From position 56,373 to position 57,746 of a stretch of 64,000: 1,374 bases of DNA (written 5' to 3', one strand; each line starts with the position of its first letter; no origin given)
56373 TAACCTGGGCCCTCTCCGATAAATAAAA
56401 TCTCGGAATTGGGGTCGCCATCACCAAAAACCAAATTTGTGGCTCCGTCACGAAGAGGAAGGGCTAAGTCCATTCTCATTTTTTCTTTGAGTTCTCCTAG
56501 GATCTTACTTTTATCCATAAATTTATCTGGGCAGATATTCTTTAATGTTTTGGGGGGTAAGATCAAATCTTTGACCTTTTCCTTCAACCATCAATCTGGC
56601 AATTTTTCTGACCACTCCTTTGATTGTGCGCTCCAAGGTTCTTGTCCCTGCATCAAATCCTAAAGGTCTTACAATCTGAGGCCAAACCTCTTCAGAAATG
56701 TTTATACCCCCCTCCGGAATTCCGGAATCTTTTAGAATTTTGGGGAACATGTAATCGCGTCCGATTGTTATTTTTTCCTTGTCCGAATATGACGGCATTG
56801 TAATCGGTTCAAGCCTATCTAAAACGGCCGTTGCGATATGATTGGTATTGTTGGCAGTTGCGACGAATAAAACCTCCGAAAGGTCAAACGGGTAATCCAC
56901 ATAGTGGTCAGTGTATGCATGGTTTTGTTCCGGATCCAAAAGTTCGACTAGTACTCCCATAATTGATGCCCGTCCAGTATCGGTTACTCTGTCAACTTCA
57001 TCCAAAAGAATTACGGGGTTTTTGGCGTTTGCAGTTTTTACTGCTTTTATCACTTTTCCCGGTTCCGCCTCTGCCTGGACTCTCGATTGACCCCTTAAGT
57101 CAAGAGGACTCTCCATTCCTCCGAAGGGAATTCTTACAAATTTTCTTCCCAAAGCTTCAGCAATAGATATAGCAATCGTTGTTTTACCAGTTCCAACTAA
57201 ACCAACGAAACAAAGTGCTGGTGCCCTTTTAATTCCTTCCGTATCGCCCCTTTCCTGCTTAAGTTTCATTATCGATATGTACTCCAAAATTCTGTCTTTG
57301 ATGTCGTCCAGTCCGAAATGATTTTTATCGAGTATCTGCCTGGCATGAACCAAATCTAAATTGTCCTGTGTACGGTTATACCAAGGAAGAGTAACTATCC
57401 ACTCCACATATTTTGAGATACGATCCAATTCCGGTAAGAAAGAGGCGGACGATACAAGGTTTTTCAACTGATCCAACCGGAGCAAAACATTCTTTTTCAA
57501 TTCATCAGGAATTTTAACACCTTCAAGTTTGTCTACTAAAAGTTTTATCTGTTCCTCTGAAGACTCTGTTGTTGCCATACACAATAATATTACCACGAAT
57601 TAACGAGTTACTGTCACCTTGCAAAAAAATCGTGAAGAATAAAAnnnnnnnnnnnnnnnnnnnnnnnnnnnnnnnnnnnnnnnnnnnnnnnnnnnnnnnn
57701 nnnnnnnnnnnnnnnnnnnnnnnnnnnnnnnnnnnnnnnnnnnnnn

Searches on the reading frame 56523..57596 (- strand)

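Call 72: search_protein_families(library=pfam, proteins=[window:56523-57596:-], max_evalue=0.001)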
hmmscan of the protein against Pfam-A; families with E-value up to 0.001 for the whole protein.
window:56523-57596:- (357 aa): 5 families
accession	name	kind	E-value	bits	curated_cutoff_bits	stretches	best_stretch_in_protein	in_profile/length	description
PF00004.35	AAA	-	5e-18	66.2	21.2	1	128-265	1-126/131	ATPase family associated with various cellular activities (AAA)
PF07728.20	AAA_5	-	4.4e-10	40.1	22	1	128-254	2-131/139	AAA domain (dynein-related subfamily)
PF22667.2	Lon_lid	-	3.5e-08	33.4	27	1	289-340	1-52/57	Lon protease AAA+ ATPase lid domain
PF07726.17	AAA_3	-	4.9e-05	23.7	27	1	132-218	6-88/131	ATPase family associated with various cellular activities (AAA)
PF13401.12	AAA_22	-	0.00026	21.7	27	0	125-221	5-109/130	AAA domain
